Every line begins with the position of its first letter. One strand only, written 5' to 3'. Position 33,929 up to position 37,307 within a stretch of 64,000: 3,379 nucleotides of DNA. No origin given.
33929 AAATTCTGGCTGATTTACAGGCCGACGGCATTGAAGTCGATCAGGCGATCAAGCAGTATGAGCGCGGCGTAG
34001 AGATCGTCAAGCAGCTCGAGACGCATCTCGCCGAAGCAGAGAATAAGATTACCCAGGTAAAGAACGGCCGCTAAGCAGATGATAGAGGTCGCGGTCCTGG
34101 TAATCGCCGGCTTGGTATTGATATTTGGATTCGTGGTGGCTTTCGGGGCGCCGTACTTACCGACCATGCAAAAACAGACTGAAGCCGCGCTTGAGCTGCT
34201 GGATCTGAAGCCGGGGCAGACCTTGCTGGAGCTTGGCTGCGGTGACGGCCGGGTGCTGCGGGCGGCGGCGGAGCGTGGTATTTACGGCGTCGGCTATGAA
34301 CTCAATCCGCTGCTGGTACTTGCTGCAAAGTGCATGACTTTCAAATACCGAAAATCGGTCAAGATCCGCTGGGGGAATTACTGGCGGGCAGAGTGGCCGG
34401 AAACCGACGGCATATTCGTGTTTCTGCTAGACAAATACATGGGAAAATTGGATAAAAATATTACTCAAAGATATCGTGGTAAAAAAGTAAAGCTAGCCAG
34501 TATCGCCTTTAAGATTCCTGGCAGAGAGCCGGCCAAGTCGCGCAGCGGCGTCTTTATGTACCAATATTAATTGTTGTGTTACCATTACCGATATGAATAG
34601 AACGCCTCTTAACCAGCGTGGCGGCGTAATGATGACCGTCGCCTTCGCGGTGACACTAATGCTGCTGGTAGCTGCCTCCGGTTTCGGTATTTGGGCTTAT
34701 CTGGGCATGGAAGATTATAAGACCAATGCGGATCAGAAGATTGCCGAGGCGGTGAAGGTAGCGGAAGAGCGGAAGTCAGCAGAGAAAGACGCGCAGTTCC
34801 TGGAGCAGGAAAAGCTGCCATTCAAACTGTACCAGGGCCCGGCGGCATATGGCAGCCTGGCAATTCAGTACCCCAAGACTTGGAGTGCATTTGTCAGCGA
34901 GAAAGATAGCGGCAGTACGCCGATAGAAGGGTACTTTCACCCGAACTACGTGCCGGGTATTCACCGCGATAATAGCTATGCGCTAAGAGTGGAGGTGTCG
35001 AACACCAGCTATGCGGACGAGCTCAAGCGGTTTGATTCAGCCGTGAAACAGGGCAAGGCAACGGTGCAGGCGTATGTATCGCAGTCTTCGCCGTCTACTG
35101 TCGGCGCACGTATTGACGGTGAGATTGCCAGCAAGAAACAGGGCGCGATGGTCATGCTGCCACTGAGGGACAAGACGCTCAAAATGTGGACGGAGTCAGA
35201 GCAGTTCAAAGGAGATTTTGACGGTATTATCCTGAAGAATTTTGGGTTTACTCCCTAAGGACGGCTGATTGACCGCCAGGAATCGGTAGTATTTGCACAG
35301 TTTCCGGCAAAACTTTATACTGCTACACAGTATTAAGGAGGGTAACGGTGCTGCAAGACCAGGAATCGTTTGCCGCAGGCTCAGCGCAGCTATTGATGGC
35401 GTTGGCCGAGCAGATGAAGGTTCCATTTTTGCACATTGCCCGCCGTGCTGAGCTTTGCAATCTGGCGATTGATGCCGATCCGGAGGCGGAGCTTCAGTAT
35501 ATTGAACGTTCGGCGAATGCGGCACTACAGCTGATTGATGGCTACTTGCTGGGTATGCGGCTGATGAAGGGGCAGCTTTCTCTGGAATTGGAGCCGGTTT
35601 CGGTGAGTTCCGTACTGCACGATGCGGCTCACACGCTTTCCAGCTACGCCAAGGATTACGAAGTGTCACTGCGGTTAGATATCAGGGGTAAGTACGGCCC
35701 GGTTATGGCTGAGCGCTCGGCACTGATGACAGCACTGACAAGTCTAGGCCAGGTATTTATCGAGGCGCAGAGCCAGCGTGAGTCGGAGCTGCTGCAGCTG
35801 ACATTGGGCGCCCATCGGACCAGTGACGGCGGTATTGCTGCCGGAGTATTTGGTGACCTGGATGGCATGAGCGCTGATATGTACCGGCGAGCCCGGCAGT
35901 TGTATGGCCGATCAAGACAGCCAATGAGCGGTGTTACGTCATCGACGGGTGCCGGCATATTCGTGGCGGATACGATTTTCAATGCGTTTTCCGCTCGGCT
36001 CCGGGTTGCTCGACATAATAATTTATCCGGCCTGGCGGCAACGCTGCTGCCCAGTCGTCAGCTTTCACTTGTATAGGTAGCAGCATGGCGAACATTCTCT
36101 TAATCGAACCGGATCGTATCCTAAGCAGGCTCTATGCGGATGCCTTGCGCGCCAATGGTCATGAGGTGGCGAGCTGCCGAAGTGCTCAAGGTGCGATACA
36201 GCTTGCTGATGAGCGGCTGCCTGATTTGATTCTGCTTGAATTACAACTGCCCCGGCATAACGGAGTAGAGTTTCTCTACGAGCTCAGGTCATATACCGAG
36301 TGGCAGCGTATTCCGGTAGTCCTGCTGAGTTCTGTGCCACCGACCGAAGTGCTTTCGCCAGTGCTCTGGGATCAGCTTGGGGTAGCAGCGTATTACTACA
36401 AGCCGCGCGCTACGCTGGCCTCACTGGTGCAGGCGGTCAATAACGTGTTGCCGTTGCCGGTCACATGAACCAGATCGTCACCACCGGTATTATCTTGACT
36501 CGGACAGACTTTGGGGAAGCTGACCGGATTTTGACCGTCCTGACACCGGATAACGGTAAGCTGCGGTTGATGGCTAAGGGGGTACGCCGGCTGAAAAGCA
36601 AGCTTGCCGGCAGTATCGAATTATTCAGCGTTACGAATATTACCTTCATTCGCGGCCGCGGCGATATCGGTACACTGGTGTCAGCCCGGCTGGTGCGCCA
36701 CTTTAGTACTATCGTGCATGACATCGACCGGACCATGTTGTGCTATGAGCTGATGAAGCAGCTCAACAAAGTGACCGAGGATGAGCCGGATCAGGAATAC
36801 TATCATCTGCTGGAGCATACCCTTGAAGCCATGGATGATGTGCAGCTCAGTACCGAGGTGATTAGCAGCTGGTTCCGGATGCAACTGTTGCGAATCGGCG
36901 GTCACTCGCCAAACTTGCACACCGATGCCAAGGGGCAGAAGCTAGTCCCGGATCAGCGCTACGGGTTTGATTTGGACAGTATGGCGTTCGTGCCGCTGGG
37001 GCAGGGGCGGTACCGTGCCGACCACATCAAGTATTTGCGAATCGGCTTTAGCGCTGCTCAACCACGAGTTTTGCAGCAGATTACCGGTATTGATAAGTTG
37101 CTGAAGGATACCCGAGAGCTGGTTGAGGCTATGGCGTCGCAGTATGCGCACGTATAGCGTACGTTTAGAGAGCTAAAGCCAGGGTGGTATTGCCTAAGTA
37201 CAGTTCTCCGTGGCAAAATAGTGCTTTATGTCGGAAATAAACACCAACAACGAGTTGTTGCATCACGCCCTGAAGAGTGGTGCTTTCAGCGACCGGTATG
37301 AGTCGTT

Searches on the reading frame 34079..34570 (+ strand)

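Call 41: search_protein_families(library=pfam, proteins=[window:34079-34570:+], max_evalue=0.001)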
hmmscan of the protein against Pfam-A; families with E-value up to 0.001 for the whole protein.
window:34079-34570:+ (163 aa): 2 families
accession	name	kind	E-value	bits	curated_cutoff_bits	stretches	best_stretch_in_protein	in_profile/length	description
PF02353.26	CMAS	-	3.9e-06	26.8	27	1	32-71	49-89/273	Mycolic acid cyclopropane synthetase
PF13489.12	Methyltransf_23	-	6.6e-05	23.1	27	1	39-82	15-59/164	Methyltransferase domain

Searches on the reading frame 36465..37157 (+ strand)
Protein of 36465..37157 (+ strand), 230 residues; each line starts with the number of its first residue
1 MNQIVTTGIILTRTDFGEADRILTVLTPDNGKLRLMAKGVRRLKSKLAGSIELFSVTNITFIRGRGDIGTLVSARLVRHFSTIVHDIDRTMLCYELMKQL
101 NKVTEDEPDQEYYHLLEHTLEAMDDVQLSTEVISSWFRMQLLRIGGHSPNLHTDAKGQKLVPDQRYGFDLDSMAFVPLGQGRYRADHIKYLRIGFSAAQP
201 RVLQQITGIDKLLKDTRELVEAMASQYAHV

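Call 42: search_protein_families(library=pfam, proteins=[window:36465-37157:+], max_evalue=0.001)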
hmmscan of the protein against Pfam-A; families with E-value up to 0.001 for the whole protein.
window:36465-37157:+ (230 aa): 2 families
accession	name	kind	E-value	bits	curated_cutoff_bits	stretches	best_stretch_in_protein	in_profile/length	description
PF11967.14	RecO_N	-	2.8e-19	69.3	27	1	1-80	1-80/80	Recombination protein O N terminal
PF02565.21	RecO_C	-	2.6e-07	30.9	22.1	1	86-170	3-87/157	Recombination protein O C terminal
